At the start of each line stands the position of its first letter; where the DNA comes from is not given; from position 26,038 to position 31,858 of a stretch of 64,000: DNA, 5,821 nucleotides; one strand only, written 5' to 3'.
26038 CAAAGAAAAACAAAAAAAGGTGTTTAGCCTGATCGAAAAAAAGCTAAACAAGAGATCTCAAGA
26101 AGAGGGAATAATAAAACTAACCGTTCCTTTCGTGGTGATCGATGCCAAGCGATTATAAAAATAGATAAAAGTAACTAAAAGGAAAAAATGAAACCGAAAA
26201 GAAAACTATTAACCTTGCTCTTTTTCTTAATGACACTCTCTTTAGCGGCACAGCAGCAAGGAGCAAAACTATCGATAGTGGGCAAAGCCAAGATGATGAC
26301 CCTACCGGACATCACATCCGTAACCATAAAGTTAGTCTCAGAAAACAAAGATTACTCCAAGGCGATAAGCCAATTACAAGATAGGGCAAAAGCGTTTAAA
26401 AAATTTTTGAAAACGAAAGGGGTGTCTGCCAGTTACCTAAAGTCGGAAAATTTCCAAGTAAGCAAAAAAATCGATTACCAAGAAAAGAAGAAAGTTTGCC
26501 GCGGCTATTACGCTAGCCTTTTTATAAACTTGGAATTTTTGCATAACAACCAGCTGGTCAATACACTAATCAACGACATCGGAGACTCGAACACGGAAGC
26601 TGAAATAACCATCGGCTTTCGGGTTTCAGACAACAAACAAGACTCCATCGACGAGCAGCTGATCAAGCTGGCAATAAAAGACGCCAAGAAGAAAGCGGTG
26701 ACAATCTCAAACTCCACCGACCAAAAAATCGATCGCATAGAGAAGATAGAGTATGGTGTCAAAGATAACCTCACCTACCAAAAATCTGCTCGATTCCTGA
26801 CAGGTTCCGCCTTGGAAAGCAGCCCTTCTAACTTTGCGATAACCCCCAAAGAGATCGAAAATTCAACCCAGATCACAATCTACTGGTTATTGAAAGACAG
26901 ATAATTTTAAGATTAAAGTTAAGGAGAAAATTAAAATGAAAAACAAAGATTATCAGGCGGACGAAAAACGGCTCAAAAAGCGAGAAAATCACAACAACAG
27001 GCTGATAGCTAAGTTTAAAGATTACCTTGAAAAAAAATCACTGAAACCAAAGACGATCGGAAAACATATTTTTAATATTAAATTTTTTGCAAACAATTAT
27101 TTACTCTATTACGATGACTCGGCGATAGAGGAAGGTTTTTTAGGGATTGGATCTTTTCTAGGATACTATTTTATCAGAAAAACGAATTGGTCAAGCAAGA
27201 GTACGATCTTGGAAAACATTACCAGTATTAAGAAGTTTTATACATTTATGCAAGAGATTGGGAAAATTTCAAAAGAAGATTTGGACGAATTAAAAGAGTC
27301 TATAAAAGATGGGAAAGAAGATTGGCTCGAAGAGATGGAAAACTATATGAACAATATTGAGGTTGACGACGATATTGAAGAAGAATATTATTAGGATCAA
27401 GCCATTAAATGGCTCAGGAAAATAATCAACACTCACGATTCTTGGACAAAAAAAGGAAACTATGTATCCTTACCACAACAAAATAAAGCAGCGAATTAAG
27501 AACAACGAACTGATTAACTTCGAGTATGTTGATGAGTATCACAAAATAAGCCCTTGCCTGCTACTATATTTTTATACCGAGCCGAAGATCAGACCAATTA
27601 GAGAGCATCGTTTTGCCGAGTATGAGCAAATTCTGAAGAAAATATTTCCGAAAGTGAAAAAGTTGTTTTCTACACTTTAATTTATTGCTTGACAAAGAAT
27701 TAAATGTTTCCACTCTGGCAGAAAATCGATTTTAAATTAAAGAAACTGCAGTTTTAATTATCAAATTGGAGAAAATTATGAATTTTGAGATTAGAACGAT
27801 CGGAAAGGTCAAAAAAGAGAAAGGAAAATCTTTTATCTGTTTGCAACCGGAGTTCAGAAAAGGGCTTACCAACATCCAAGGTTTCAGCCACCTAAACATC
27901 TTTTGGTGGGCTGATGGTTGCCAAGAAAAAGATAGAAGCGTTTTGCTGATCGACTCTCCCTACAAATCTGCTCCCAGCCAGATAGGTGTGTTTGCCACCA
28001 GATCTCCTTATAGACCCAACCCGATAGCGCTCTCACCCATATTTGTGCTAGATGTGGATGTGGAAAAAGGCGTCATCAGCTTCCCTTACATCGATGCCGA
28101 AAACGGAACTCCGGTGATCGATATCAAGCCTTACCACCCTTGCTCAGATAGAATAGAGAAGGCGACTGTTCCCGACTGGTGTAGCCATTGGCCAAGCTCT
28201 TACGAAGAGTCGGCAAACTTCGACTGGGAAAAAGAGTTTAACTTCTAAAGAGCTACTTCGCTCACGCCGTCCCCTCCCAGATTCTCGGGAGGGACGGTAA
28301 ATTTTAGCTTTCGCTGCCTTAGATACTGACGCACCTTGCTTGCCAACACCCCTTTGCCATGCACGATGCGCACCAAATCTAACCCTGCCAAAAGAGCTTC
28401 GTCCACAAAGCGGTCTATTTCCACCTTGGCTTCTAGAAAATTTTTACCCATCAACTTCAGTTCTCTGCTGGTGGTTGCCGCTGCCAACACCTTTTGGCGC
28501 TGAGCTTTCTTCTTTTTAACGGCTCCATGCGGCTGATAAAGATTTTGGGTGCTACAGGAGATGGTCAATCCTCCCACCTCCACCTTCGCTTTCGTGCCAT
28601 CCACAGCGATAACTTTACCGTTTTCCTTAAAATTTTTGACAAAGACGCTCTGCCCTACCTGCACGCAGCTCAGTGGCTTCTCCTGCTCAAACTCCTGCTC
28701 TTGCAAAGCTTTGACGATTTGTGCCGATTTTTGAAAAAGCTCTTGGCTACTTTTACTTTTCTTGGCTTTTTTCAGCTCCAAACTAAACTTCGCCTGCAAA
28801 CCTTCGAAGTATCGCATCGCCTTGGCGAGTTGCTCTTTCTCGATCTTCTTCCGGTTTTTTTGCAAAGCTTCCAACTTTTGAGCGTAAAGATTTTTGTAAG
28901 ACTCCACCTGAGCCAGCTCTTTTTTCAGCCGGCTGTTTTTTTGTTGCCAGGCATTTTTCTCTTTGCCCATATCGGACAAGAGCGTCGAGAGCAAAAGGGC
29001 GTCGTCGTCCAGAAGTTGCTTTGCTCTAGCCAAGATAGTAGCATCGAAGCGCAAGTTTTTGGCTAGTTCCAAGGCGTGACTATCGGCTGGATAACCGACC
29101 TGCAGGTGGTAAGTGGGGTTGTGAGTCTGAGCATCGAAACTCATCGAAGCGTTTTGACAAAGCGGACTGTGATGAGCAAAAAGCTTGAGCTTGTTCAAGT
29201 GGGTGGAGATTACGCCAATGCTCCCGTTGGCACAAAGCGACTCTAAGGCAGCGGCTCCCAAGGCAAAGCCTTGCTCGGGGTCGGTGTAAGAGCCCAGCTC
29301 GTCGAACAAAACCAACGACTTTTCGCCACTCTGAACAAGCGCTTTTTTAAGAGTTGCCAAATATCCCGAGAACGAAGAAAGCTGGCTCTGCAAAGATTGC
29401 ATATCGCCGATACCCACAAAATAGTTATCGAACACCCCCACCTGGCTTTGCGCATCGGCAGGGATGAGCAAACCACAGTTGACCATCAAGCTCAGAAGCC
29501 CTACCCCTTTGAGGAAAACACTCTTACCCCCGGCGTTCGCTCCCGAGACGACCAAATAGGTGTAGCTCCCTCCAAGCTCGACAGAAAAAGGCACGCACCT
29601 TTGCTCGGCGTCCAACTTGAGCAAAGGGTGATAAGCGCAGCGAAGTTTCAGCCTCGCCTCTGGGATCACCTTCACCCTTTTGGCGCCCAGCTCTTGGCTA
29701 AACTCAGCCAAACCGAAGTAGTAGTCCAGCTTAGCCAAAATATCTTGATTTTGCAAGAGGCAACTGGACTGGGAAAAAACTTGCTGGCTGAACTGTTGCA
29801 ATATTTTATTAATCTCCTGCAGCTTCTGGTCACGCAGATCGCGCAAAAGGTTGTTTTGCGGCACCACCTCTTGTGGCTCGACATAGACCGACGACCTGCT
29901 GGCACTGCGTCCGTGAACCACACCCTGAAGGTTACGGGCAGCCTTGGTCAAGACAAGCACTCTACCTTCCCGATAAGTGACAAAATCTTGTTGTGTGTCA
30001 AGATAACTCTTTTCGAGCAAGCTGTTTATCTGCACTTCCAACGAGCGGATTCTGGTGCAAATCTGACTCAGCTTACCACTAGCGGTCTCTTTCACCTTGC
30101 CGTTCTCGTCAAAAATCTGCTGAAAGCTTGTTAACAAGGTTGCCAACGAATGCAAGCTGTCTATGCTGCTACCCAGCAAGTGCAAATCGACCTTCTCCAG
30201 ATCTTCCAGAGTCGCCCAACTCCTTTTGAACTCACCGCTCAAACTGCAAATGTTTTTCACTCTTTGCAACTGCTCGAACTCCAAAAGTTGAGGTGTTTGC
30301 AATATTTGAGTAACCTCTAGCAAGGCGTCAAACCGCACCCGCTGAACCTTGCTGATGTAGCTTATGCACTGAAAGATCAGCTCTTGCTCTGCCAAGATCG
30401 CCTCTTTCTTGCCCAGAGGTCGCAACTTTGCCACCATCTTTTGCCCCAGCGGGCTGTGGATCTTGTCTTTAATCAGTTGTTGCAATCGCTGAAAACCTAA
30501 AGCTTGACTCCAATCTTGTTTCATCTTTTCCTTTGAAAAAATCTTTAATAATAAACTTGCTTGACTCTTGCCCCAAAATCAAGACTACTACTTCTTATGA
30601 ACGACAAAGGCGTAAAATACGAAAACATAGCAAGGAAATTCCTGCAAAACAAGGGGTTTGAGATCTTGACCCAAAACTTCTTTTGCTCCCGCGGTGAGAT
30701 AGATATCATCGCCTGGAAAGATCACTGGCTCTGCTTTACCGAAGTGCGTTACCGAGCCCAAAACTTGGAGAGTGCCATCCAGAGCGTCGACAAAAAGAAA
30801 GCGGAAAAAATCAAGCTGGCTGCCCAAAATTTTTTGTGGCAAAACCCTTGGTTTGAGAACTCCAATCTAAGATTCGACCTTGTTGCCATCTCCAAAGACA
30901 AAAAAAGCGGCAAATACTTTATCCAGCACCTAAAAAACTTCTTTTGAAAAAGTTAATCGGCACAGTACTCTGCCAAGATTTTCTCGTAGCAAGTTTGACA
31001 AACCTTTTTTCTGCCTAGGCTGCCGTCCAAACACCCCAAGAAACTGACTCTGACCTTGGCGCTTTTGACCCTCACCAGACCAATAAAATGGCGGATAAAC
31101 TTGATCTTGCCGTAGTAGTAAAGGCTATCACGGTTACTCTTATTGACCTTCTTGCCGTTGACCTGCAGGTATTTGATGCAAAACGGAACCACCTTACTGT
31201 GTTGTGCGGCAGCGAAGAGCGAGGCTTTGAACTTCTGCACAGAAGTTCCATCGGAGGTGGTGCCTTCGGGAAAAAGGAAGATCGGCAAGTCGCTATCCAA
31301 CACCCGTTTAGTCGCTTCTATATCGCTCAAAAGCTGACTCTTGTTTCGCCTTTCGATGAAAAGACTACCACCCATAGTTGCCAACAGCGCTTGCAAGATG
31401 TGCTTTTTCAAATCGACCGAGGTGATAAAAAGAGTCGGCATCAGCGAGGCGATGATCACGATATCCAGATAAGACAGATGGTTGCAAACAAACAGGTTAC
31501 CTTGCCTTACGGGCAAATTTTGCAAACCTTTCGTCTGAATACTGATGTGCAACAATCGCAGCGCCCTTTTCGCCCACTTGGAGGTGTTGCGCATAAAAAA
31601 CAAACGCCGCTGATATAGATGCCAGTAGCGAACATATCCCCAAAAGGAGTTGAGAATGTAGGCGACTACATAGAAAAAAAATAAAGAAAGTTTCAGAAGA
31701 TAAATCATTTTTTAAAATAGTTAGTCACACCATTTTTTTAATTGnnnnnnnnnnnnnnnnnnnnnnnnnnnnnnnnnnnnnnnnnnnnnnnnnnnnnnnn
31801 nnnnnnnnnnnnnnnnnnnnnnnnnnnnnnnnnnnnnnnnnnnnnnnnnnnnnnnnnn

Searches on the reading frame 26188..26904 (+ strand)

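Call 32: search_protein_families(library=pfam, proteins=[window:26188-26904:+], max_evalue=0.0001)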
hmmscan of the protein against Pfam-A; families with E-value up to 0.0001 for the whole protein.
window:26188-26904:+ (238 aa): 1 family
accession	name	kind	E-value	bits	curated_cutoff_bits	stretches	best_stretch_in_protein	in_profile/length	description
PF04402.19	SIMPL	-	3.6e-25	89.8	25.2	1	29-231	2-203/205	Protein of unknown function (DUF541)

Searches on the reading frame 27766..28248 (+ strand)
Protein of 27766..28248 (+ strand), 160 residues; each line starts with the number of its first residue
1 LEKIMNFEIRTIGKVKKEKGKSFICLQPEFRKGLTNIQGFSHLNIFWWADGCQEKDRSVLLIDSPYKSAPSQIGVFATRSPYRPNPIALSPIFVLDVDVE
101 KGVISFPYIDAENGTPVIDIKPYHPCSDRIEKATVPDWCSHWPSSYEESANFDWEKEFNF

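Call 33: search_protein_families(library=pfam, proteins=[window:27766-28248:+], max_evalue=0.0001)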
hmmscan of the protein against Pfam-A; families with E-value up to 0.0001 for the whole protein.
window:27766-28248:+ (160 aa): 1 family
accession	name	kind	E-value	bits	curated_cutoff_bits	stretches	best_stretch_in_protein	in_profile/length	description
PF01980.22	TrmO_N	-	1.7e-24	86.7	26.8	1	18-128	10-116/116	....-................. O N-terminal domain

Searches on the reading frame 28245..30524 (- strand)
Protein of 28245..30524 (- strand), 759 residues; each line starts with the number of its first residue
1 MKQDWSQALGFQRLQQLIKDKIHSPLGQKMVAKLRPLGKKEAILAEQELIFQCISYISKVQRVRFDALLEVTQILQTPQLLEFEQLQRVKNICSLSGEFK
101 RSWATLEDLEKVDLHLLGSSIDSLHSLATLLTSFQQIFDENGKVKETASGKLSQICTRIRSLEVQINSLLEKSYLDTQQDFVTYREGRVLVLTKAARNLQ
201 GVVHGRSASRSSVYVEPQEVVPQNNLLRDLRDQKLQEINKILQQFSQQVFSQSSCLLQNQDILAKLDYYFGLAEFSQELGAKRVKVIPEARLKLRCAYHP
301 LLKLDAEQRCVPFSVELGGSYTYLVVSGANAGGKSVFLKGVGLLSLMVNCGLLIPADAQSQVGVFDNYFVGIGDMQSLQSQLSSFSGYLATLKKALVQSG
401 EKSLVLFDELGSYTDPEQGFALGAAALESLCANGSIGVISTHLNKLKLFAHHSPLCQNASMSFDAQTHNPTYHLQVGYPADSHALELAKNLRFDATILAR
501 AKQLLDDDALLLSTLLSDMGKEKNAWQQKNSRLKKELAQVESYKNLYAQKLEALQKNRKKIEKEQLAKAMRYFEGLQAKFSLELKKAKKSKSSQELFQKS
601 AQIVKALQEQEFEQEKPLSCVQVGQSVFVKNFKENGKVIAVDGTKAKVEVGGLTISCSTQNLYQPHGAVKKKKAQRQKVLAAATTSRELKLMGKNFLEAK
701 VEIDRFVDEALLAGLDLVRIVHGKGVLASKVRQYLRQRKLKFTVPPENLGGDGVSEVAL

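Call 33: search_protein_families(library=pfam, proteins=[window:28245-30524:-], max_evalue=0.0001)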
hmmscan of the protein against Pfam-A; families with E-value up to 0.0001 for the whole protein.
window:28245-30524:- (759 aa): 3 families
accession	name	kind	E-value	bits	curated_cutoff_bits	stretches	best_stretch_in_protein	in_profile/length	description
PF00488.27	MutS_V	-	2.5e-26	93.2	30.2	1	325-505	2-184/188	MutS domain V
PF01713.27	Smr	-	1.7e-12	47.7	25.7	1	690-759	2-76/77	Smr domain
PF20297.4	MSSS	-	2e-05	24.6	26.8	1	623-659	1-39/42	MutS2 and Smr-associated SH3 domain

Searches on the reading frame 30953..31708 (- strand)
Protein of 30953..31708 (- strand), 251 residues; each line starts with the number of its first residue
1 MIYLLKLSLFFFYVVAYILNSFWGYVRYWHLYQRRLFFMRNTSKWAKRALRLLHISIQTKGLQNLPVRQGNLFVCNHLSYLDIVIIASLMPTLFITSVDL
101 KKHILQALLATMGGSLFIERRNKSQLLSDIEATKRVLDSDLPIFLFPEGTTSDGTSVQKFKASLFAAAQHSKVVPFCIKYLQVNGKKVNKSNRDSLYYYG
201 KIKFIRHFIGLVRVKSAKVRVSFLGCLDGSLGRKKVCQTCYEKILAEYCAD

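Call 33: search_protein_families(library=pfam, proteins=[window:30953-31708:-], max_evalue=0.0001)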
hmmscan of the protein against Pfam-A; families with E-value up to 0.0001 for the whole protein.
window:30953-31708:- (251 aa): 1 family
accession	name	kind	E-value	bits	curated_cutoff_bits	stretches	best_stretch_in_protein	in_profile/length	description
PF01553.26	Acyltransferase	-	8e-19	68.2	23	1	57-177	2-130/132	Acyltransferase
